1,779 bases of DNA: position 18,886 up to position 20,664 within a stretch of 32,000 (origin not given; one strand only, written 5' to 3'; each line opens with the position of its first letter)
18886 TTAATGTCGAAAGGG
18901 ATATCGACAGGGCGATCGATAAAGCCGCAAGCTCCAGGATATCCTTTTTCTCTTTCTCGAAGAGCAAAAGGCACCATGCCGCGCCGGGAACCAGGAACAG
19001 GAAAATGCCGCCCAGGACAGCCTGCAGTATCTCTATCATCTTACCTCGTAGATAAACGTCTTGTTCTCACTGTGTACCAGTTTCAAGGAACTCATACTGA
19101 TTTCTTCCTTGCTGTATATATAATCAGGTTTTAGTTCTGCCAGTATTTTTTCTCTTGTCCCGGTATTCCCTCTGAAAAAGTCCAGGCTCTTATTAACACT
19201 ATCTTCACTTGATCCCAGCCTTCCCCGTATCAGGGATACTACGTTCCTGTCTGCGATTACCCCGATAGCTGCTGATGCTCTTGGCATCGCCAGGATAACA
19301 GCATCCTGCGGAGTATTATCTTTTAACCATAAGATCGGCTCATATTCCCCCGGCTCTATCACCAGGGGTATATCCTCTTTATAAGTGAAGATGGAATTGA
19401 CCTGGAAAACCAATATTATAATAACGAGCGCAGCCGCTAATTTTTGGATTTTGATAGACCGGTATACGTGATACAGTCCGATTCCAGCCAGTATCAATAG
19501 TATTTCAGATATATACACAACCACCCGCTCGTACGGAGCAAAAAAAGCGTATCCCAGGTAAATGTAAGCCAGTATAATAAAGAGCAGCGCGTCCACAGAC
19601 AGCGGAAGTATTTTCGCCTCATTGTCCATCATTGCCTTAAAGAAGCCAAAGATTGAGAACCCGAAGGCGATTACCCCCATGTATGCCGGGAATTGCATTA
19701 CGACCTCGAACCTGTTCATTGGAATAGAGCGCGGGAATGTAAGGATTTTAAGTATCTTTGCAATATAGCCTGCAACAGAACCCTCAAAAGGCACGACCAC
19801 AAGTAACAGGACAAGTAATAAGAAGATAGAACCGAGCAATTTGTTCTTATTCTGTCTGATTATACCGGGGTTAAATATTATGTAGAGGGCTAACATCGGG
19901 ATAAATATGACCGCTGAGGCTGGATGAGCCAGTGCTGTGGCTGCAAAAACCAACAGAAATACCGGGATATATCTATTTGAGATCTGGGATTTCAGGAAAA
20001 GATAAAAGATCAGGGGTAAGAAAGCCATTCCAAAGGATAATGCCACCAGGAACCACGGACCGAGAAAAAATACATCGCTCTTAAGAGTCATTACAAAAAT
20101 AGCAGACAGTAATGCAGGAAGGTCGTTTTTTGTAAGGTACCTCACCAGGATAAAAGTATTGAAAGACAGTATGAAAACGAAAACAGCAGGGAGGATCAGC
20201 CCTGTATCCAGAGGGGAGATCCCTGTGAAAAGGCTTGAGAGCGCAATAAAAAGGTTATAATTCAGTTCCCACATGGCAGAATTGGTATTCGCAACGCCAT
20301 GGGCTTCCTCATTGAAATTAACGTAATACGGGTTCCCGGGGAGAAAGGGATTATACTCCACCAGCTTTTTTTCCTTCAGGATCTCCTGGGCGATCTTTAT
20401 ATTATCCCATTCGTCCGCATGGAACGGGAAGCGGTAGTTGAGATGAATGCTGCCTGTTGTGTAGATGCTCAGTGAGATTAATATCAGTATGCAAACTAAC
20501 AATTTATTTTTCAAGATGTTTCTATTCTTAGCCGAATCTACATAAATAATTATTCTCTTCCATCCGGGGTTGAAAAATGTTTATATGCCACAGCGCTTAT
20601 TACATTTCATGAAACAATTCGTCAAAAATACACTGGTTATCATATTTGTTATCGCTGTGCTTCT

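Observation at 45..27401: A 27-kb multiheme-cytochrome island next to mcrA reads like a complete candidate extracellular electron-transfer conduit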

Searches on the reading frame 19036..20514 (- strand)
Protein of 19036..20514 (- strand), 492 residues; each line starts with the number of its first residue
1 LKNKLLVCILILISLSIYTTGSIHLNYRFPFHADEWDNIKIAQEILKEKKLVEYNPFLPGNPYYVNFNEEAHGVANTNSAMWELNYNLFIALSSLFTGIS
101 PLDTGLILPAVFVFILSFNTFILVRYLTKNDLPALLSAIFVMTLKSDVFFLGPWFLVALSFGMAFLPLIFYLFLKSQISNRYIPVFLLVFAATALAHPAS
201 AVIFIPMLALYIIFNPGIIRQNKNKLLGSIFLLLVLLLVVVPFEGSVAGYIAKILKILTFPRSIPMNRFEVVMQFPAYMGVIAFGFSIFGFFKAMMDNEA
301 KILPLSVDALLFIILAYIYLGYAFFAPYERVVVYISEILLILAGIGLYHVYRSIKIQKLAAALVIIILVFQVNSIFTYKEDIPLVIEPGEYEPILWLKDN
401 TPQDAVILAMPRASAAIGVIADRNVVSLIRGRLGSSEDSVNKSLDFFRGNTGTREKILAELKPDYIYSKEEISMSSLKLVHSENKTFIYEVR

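Call 5: search_protein_families(library=pfam, proteins=[window:19036-20514:-], max_evalue=0.01)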
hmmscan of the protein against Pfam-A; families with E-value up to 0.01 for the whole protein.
window:19036-20514:- (492 aa): 1 family
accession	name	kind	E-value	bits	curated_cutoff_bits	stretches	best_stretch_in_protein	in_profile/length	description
PF20604.3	DUF6798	-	0.0029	17.7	26.9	1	395-426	8-38/61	Domain of unknown function (DUF6798)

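Call 53: search_protein_families(library=ncbifam, proteins=[window:19036-20514:-], max_evalue=0.01)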
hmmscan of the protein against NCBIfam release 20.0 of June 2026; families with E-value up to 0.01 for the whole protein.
window:19036-20514:- (492 aa): 0 families
